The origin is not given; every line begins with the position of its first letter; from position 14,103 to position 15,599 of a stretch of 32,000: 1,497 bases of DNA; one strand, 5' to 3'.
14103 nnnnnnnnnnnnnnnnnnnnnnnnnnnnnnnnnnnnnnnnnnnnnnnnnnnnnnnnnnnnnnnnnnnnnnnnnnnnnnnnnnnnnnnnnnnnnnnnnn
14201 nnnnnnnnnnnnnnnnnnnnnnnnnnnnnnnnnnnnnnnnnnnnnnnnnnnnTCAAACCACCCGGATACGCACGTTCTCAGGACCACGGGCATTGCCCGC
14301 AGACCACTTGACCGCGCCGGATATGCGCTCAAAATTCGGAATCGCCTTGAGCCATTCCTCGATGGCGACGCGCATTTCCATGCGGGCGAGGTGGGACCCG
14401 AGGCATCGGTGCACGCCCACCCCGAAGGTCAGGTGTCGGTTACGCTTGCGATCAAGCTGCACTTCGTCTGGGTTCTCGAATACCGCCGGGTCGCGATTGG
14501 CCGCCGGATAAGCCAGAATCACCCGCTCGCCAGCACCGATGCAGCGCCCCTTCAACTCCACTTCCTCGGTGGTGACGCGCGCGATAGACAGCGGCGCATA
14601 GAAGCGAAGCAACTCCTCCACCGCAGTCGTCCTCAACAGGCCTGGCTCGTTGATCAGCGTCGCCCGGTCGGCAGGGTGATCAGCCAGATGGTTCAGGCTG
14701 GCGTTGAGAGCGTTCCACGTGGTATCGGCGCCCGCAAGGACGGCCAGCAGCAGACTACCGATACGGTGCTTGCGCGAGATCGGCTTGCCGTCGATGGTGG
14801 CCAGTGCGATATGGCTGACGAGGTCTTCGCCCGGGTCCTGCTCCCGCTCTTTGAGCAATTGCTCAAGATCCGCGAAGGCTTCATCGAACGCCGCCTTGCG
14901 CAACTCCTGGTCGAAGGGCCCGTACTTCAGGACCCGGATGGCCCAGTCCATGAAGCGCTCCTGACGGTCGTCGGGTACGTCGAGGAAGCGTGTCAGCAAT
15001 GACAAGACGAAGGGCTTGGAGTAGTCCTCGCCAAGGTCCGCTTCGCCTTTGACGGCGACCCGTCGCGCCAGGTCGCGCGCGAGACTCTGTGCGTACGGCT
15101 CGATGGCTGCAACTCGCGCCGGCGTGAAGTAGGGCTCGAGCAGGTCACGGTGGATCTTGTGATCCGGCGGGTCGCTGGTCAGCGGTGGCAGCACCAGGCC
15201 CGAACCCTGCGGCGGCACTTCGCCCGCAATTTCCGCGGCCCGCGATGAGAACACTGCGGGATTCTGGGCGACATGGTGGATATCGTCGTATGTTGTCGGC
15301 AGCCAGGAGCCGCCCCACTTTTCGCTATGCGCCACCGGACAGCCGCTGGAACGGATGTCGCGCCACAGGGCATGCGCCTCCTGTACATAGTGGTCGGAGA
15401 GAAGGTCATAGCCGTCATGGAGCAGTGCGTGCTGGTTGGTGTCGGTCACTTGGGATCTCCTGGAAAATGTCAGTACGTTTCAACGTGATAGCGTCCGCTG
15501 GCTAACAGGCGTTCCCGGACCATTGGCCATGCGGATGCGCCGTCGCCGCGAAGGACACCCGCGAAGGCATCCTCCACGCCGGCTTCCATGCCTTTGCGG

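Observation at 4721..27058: Two-armed ~22-kb catabolic supercluster that does not match a textbook pathway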

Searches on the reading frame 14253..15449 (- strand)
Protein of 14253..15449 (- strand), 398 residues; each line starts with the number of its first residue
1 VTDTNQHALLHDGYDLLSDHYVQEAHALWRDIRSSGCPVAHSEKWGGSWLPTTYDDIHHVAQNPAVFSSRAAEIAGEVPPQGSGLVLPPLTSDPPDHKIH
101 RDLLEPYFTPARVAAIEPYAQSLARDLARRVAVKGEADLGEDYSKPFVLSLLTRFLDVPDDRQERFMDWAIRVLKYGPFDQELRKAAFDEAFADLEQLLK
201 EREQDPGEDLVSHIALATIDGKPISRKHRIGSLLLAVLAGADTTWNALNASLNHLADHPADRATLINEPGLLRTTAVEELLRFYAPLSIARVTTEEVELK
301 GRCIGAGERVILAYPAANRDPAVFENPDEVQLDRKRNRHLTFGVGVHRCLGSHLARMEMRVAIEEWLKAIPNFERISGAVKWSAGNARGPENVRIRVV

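Call 4: search_protein_families(library=pfam, proteins=[window:14253-15449:-])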
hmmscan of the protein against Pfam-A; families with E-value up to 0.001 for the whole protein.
window:14253-15449:- (398 aa): 1 family
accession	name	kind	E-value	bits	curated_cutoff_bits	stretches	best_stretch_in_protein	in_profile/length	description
PF00067.27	p450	-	3.9e-25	89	22.8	1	275-367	326-429/462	Cytochrome P450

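Call 6: search_protein_families(library=ncbifam, proteins=[window:14253-15449:-], max_evalue=1e-10)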
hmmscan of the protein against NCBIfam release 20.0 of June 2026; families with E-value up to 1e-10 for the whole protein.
window:14253-15449:- (398 aa): 6 families
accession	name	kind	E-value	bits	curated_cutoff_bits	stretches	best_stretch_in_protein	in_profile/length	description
NF041802.1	P450_SolI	exception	1.9e-44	151.8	850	1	90-377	110-402/424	solanimycin biosynthesis cytochrome P450 SolI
NF041177.1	Cyp119_Thmprot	equivalog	5e-41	140.7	680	1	89-372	68-342/368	cytochrome P450 Cyp119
TIGR04538.1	P450_cycloAA_1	subfamily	7.9e-36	123.7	500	1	16-396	2-393/395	cytochrome P450, cyclodipeptide synthase-associated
TIGR04515.1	P450_rel_GT_act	subfamily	3e-34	119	343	1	23-375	31-364/386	P450-derived glycosyltransferase activator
NF045816.1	PentlenlactSyn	equivalog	5.9e-31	107.5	700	1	93-374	87-370/396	pentalenolactone synthase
TIGR04458.1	CYP450_TxtE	equivalog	2.2e-22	79.3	500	1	92-382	87-386/403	4-nitrotryptophan synthase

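Call 10: find_encoding_contigs(protein=window:14256-15449:-, flank=10000, max_places=6)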
Protein seq(398 aa) (398 aa): 24 contigs read that carry it; 3 places shown.
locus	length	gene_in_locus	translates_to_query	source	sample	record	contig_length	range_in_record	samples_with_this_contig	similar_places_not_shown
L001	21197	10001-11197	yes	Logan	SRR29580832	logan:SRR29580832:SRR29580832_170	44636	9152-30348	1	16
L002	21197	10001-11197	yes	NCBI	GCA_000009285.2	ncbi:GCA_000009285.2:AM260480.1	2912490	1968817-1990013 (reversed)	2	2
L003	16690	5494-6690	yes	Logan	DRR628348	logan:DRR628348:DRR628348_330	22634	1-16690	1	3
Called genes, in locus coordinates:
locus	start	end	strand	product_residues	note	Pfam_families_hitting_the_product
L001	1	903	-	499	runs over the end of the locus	PF00171:Aldedh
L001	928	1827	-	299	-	PF03446:NAD_binding_2, PF14833:NAD_binding_11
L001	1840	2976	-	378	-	PF02515:CoA_transf_3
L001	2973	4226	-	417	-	PF02515:CoA_transf_3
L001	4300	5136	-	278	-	PF01734:Patatin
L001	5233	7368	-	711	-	PF00743:FMO-like, PF07992:Pyr_redox_2, PF13450:NAD_binding_8, PF13738:Pyr_redox_3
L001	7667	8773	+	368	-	PF08240:ADH_N, PF00107:ADH_zinc_N, PF13602:ADH_zinc_N_2 (weak)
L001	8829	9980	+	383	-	PF00037:Fer4 (weak), PF12797:Fer4_2 (faint), PF13237:Fer4_10, PF13534:Fer4_17 (faint), PF14697:Fer4_21 (weak), PF12838:Fer4_7, PF13187:Fer4_9 (weak), PF00175:NAD_binding_1, +4 more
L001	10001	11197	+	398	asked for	PF00067:p450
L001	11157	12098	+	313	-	PF00378:ECH_1, PF16113:ECH_2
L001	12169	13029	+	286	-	PF00378:ECH_1, PF16113:ECH_2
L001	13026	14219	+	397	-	PF02515:CoA_transf_3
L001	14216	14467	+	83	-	PF13459:Fer4_15, PF13370:Fer4_13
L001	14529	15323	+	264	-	PF00378:ECH_1, PF16113:ECH_2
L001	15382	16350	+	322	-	PF00126:HTH_1, PF03466:LysR_substrate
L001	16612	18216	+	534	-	PF00501:AMP-binding, PF13193:AMP-binding_C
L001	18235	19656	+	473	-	PF00171:Aldedh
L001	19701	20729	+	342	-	PF08240:ADH_N, PF00107:ADH_zinc_N, PF13602:ADH_zinc_N_2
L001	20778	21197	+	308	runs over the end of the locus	PF12852:Cupin_6, PF00165:HTH_AraC (faint), PF12833:HTH_18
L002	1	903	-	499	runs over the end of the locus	PF00171:Aldedh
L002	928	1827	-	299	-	PF03446:NAD_binding_2, PF14833:NAD_binding_11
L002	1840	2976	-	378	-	PF02515:CoA_transf_3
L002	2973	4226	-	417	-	PF02515:CoA_transf_3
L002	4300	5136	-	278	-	PF01734:Patatin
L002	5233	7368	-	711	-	PF00743:FMO-like, PF07992:Pyr_redox_2, PF13450:NAD_binding_8, PF13738:Pyr_redox_3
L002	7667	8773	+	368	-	PF08240:ADH_N, PF00107:ADH_zinc_N, PF13602:ADH_zinc_N_2 (weak)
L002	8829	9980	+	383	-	PF00037:Fer4 (weak), PF12797:Fer4_2 (faint), PF13237:Fer4_10, PF13534:Fer4_17 (faint), PF14697:Fer4_21 (weak), PF12838:Fer4_7, PF13187:Fer4_9 (weak), PF00175:NAD_binding_1, +4 more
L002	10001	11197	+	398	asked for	PF00067:p450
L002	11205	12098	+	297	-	PF00378:ECH_1, PF16113:ECH_2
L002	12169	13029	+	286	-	PF00378:ECH_1, PF16113:ECH_2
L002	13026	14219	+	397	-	PF02515:CoA_transf_3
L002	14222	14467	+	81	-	PF13459:Fer4_15, PF13370:Fer4_13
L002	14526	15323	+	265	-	PF00378:ECH_1, PF16113:ECH_2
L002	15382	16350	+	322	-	PF00126:HTH_1, PF03466:LysR_substrate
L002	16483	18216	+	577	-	PF00501:AMP-binding, PF13193:AMP-binding_C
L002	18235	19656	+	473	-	PF00171:Aldedh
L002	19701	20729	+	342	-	PF08240:ADH_N, PF00107:ADH_zinc_N, PF13602:ADH_zinc_N_2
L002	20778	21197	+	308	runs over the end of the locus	PF12852:Cupin_6, PF00165:HTH_AraC (faint), PF12833:HTH_18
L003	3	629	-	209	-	?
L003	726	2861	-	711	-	PF00743:FMO-like, PF07992:Pyr_redox_2, PF13450:NAD_binding_8, PF13738:Pyr_redox_3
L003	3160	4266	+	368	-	PF08240:ADH_N, PF00107:ADH_zinc_N, PF13602:ADH_zinc_N_2 (weak)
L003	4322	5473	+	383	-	PF00037:Fer4 (weak), PF12797:Fer4_2 (faint), PF13237:Fer4_10, PF13534:Fer4_17 (faint), PF14697:Fer4_21 (weak), PF12838:Fer4_7, PF13187:Fer4_9 (weak), PF00175:NAD_binding_1, +4 more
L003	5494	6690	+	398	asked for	PF00067:p450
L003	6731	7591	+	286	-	PF00378:ECH_1, PF16113:ECH_2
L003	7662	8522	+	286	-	PF00378:ECH_1, PF16113:ECH_2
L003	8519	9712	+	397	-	PF02515:CoA_transf_3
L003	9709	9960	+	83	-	PF13459:Fer4_15, PF13370:Fer4_13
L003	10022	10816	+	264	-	PF00378:ECH_1, PF16113:ECH_2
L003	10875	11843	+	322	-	PF00126:HTH_1, PF03466:LysR_substrate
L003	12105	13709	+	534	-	PF00501:AMP-binding, PF13193:AMP-binding_C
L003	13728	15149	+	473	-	PF00171:Aldedh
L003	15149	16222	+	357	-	PF08240:ADH_N, PF00107:ADH_zinc_N, PF13602:ADH_zinc_N_2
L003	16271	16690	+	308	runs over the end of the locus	PF12852:Cupin_6, PF00165:HTH_AraC (faint), PF12833:HTH_18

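Call 12: search_solved_structures(query=window:14253-15449:-, max_evalue=1e-20)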
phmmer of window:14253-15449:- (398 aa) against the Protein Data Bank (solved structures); distinct sequences matched with E-value up to 1e-20: 362 (the best 60 are shown).
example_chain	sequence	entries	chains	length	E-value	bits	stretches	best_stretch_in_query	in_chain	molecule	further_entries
8vxg_A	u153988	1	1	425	1.4e-51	179.3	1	46-376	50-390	CYP125MRCA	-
8vxi_A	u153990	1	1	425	1.4e-51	179.2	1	46-376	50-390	CYP125MRCA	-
1t2b_A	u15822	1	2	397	1.2e-50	176.2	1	26-390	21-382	P450cin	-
4fb2_A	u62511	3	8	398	1.2e-50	176.2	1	26-390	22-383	P450cin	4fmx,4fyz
3bdz_A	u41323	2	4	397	1.2e-50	176.2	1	26-390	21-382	P450cin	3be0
4l77_A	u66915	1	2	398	1.2e-50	176.2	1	26-390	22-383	P450cin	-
4l6g_A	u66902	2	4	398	1.6e-50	175.8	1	26-390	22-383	P450cin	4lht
8ckn_A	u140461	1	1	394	1.4e-49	172.7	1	29-375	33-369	P450 heme-thiolate protein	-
8amo_A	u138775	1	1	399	1.4e-49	172.7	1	29-375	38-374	Putative cytochrome P450 143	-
8amq_A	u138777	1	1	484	2.5e-49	171.8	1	29-375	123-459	Probable ferredoxin,Putative cytochrome P450 143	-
6l39_A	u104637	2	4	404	5.6e-49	170.7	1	44-372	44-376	Cytochrome P450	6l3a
4z5p_A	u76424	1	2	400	2.5e-48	168.5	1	25-394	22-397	Cytochrome P450 hydroxylase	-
6j82_A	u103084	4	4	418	5.2e-47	164.2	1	42-375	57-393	Cytochrome P-450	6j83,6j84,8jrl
8jnp_A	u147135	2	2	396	1.3e-44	156.3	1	47-373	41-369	Cytochrome P450 CftA | Cytochrome P450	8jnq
3wvs_A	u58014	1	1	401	5e-44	154.4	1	48-393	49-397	Putative monooxygenase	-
8b2p_A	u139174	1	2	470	7.5e-44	153.8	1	40-393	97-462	Cytochrome P450 alkane hydroxylase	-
4yzr_A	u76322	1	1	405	1.1e-43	153.2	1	90-376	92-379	Polyketide biosynthesis cytochrome P450 PksS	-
4z5q_A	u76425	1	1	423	1.2e-43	153.2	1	36-386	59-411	Cytochrome P450 hydroxylase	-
4dxy_A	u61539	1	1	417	3e-43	151.8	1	25-392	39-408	Cytochrome P450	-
8gtl_A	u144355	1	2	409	4e-43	151.4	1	28-379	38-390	cytochrome P450 CYP101D5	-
3nv5_A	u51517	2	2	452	5e-43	151.1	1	25-392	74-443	Cytochrome P450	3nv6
7y9o_A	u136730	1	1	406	5.5e-43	151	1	36-377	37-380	Cytochrome P450 monooxygenase YjiB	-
7y97_A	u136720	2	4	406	5.8e-43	150.9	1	36-378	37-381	Cytochrome P450 monooxygenase YjiB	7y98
1cpt_A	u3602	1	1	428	9.3e-43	150.2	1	23-396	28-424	CYTOCHROME P450-TERP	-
8euh_A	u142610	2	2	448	1.1e-42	149.9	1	23-396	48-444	Cytochrome P450-terp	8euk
8eul_A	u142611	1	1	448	1.2e-42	149.9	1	23-396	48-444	Cytochrome P450-terp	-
3tyw_A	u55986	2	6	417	2.5e-42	148.8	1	48-376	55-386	Putative cytochrome P450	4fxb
2wm4_A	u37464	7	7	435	4.2e-42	148.1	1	46-372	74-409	PUTATIVE CYTOCHROME P450 124 | Methyl-branched lipid omega-hydroxylase | CYP124 in complex with inhibitor carbethoxyhexyl imidazole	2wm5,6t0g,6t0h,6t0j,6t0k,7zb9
3ejb_B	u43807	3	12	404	5e-42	147.8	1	91-373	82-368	Biotin biosynthesis cytochrome P450-like enzyme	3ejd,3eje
5l90_A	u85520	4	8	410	1.6e-41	146.1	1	36-373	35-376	Cytochrome P450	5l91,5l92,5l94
3oft_A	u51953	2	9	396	2.8e-41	145.4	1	23-386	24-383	Cytochrome P450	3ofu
6gk5_A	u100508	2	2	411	3.7e-41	145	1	23-392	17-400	Cytochrome P450 CYP267B1 protein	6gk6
4mm0_A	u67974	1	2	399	4e-41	144.8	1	48-384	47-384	P450-like monooxygenase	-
6g5o_A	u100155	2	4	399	5.4e-41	144.4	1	87-375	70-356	Cytochrome P450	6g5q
8fz8_A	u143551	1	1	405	5.6e-41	144.3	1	14-373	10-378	Cytochrome P450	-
8yhn_A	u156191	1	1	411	6.2e-41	144.2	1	91-376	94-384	Cytochrome P450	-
9kpu_A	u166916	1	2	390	9.9e-41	143.5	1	35-393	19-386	Cytochrome P450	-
9kpp_A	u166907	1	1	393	1e-40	143.5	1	35-393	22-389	Cytochrome P450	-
4rm4_A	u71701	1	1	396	1.1e-40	143.4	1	29-377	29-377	Cytochrome P450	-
8hgd_B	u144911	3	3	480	1.2e-40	143.3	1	37-395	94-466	Cytochrome P450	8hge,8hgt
3lxh_A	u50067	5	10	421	1.3e-40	143.2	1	12-392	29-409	Cytochrome P450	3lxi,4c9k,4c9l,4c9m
2wgy_A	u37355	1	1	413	1.4e-40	143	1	54-397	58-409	CYTOCHROME P450 130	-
5fyf_A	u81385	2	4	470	3.1e-40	141.9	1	37-393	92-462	CYTOCHROME P450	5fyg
5ofq_A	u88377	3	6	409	4e-40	141.5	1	37-368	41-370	Cytochrome P450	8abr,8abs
2uuq_A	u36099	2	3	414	4.6e-40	141.3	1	54-397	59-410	CYTOCHROME P450 130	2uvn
2wh8_A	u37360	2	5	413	4.7e-40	141.3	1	54-397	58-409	PUTATIVE CYTOCHROME P450 130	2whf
6wgw_A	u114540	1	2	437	5.3e-40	141.1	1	12-392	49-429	Cytochrome P450 101D1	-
9uy0_A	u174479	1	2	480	5.9e-40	141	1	37-393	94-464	Cytochrome P450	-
4c9n_A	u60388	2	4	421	6.1e-40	140.9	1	12-392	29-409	CYTOCHROME P450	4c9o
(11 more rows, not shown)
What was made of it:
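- The top structural match of the P450 is an ancestral CYP125 (call 12). CYP125 ties with P450cin and CYP143 at about 1e-50 (call 12).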

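Call 17: find_homologous_proteins(query=P0001, max_evalue=1e-30)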
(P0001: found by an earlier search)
Query P0001 (398 aa): 4319 proteins with E <= 1e-30 among 8000 candidates; the best 120 are listed.
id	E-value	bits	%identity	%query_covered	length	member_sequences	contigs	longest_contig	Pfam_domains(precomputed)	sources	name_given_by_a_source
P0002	6.1e-268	907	100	100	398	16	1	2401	PF00067.28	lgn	-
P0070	9.2e-243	824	91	100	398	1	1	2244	PF00067.28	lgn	-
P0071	7.3e-221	752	82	100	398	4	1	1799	PF00067.28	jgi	jgi:cytochrome P450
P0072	2.9e-220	750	86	95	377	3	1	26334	PF00067.28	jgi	jgi:cytochrome P450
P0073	2.9e-217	740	81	100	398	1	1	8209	PF00067.28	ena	-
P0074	8.7e-187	639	69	100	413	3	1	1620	PF00067.28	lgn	-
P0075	1.3e-181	622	67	97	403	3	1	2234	PF00067.28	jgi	-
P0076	5.9e-155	535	59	97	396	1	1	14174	PF00067.28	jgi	jgi:cytochrome P450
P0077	7.2e-151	521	58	100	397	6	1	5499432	PF00067.28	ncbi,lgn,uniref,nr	ncbi:cytochrome P450 [Pandoraea pnomenusa]|uniref:cytochrome P450 n=1 Tax=Pandoraea pnomenusa TaxID=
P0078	1.4e-149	517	58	97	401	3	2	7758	PF00067.28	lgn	-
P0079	2.4e-149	516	57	100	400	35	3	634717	PF00067.28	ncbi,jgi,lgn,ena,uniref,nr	ncbi:cytochrome P450 [Paraburkholderia fungorum]|jgi:cytochrome P450|uniref:cytochrome P450 n=1 Tax=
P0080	5.7e-149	515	57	100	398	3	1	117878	PF00067.28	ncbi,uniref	ncbi:cytochrome P450 [Variovorax rhizosphaerae]|uniref:Cytochrome P450 n=1 Tax=Variovorax rhizosphae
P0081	8.7e-149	514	57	97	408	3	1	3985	PF00067.28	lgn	-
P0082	9.0e-149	514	56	99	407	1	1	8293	PF00067.28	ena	-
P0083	1.6e-148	513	58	97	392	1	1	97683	PF00067.28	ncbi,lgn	-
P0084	5.0e-148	512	56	100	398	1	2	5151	PF00067.28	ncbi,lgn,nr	ncbi:MAG TPA: cytochrome P450 [Ramlibacter sp.]|nr:cytochrome P450 [Ramlibacter sp.]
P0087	5.9e-147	508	57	97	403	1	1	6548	PF00067.28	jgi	jgi:cytochrome P450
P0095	1.1e-140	488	58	92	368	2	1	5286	PF00067.28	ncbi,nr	ncbi:MAG TPA: cytochrome P450 [Ramlibacter sp.]|nr:cytochrome P450 [Ramlibacter sp.]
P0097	1.3e-135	471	54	97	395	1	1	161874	PF00067.28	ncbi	ncbi:cytochrome P450 [Streptomyces sp. NPDC059373]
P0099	1.8e-134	467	54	97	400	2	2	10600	PF00067.28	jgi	jgi:cytochrome P450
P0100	3.0e-134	466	53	96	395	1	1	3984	PF00067.28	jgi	jgi:cytochrome P450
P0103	7.5e-134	465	53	97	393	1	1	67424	PF00067.28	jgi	jgi:cytochrome P450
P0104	9.9e-134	465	53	97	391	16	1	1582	PF00067.28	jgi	jgi:cytochrome P450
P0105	1.4e-133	464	53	96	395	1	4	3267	PF00067.28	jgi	jgi:cytochrome P450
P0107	2.6e-133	463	53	96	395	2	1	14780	PF00067.28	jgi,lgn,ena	jgi:cytochrome P450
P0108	3.1e-133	463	52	97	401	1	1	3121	PF00067.28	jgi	jgi:cytochrome P450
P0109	4.9e-133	462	53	97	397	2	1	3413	PF00067.28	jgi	jgi:cytochrome P450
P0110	5.7e-133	462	53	96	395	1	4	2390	PF00067.28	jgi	jgi:cytochrome P450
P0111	8.1e-133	462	53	97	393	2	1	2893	PF00067.28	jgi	jgi:cytochrome P450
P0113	1.7e-132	461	53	97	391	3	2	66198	PF00067.28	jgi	jgi:cytochrome P450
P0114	2.0e-132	460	58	87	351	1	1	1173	PF00067.28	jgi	jgi:cytochrome P450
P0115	3.8e-132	459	53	97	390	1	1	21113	PF00067.28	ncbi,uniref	ncbi:cytochrome P450 [Streptomyces lydicus]|uniref:cytochrome P450 n=1 Tax=Streptomyces lydicus TaxI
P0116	4.0e-132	459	52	97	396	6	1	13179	PF00067.28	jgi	jgi:cytochrome P450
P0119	1.3e-131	458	51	97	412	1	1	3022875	PF00067.28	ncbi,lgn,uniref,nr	ncbi:cytochrome P450 [Rubrobacter xylanophilus]|uniref:Cytochrome P450 n=1 Tax=Rubrobacter xylanophi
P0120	1.7e-131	457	52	97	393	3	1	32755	PF00067.28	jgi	jgi:cytochrome P450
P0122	7.1e-131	455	53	96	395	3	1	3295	PF00067.28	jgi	jgi:cytochrome P450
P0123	1.7e-130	454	52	97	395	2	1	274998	PF00067.28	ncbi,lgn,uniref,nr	ncbi:cytochrome P450 [Streptomyces sp. RB6PN25]|uniref:Cytochrome P450 n=1 Tax=Streptomyces humicola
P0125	8.3e-130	452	50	97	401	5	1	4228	PF00067.28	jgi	jgi:cytochrome P450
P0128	2.3e-129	450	52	97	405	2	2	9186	PF00067.28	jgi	jgi:cytochrome P450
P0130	6.0e-129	449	53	97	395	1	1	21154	PF00067.28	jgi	jgi:cytochrome P450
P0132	6.9e-129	449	50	97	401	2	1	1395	PF00067.28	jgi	jgi:cytochrome P450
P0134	8.2e-129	448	52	97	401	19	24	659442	PF00067.28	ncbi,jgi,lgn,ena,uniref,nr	ncbi:cytochrome P450 [Pseudonocardia sp. 73-21]|uniref:cytochrome P450 n=1 Tax=Pseudonocardia sp. 73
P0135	1.9e-128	447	53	96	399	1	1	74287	PF00067.28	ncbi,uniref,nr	ncbi:cytochrome P450 [Actinomadura sp. NBRC 104425]|uniref:cytochrome P450 n=1 Tax=Actinomadura sp. 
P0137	3.5e-128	446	49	100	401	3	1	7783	PF00067.28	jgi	jgi:cytochrome P450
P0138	3.7e-128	446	49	100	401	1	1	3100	PF00067.28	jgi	jgi:cytochrome P450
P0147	3.3e-127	443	53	97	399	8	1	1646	PF00067.28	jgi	jgi:cytochrome P450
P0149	7.1e-127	442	51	96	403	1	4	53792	PF00067.28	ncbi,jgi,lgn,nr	ncbi:MAG: cytochrome family protein [Massilia sp.]|jgi:cytochrome P450|nr:cytochrome family protein 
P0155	1.4e-126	441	52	97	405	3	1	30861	PF00067.28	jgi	jgi:cytochrome P450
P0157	2.4e-126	440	51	97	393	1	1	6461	PF00067.28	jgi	jgi:cytochrome P450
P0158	3.9e-126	440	52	99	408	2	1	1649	PF00067.28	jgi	jgi:cytochrome P450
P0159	5.4e-126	439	53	99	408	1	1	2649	PF00067.28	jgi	jgi:cytochrome P450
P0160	6.0e-126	439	51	97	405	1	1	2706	PF00067.28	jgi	jgi:cytochrome P450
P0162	8.8e-126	438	52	100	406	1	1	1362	PF00067.28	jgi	jgi:cytochrome P450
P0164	9.6e-126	438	50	99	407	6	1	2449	PF00067.28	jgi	jgi:cytochrome P450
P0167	1.5e-125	438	52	100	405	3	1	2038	PF00067.28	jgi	jgi:cytochrome P450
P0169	2.4e-125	437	51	100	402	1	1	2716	PF00067.28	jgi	jgi:cytochrome P450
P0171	4.3e-125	436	52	97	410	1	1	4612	PF00067.28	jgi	jgi:cytochrome P450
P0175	6.2e-125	436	51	96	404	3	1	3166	PF00067.28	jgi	jgi:cytochrome P450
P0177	7.4e-125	435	50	99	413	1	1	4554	PF00067.28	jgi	jgi:cytochrome P450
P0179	1.3e-124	435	51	99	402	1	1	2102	PF00067.28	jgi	jgi:cytochrome P450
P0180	1.4e-124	435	51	99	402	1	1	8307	PF00067.28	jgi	jgi:cytochrome P450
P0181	1.5e-124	434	50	97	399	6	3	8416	PF00067.28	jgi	jgi:cytochrome P450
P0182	1.5e-124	434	51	99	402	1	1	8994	PF00067.28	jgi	jgi:cytochrome P450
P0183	2.1e-124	434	52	100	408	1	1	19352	PF00067.28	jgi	jgi:cytochrome P450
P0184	2.9e-124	433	50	99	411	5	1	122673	PF00067.28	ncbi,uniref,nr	ncbi:cytochrome P450 [Kocuria dechangensis]|uniref:Cytochrome P450 n=1 Tax=Kocuria dechangensis TaxI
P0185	3.1e-124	433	50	100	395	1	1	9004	PF00067.28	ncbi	ncbi:MAG: cytochrome P450 [Sciscionella sp.]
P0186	3.3e-124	433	51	97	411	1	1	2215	PF00067.28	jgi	jgi:cytochrome P450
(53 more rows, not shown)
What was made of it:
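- On A named and characterised P450 family (CYP125, CYP176/P450cin, CYP108, CYP143): Homologues at 50-59% identity are all unnamed (call 17).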

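Call 18: find_encoding_contigs(protein=P0077, flank=10000, max_places=1)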
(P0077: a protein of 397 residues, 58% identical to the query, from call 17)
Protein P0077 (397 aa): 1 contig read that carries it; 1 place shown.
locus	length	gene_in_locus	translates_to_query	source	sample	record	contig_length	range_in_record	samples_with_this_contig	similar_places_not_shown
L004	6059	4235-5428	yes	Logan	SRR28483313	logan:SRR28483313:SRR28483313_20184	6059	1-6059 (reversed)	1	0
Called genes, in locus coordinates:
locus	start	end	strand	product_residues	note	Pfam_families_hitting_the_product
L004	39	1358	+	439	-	PF07690:MFS_1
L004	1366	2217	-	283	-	PF07848:PaaX, PF20803:PaaX_M, PF08223:PaaX_C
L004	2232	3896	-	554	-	PF00501:AMP-binding, PF13193:AMP-binding_C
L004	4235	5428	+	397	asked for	PF00067:p450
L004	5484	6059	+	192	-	?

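Call 19: find_encoding_contigs(protein=P0079, flank=10000, max_places=1)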
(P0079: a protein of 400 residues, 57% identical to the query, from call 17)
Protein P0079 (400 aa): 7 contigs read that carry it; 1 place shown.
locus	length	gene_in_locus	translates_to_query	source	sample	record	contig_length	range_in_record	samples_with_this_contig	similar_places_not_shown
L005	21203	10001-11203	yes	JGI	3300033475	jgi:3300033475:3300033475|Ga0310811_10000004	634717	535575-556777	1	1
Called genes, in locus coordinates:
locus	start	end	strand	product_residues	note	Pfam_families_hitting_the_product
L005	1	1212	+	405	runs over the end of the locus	PF02515:CoA_transf_3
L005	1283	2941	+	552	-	PF00501:AMP-binding, PF13193:AMP-binding_C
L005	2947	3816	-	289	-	PF07848:PaaX, PF20803:PaaX_M, PF08223:PaaX_C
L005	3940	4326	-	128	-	PF03061:4HBT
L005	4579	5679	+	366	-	PF13609:Porin_4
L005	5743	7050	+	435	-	PF07690:MFS_1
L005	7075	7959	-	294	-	PF07848:PaaX, PF20803:PaaX_M, PF08223:PaaX_C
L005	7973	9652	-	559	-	PF00501:AMP-binding, PF13193:AMP-binding_C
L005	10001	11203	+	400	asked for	PF00067:p450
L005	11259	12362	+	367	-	PF08240:ADH_N, PF16912:Glu_dehyd_C (weak), PF00107:ADH_zinc_N, PF13602:ADH_zinc_N_2 (weak)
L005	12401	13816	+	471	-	PF00171:Aldedh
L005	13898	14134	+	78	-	PF13370:Fer4_13, PF13459:Fer4_15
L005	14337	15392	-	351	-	PF00356:LacI, PF00532:Peripla_BP_1, PF13407:Peripla_BP_4, PF13377:Peripla_BP_3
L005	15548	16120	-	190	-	PF07978:NIPSNAP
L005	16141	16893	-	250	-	PF00106:adh_short, PF08659:KR, PF23441:SDR (faint), PF13561:adh_short_C2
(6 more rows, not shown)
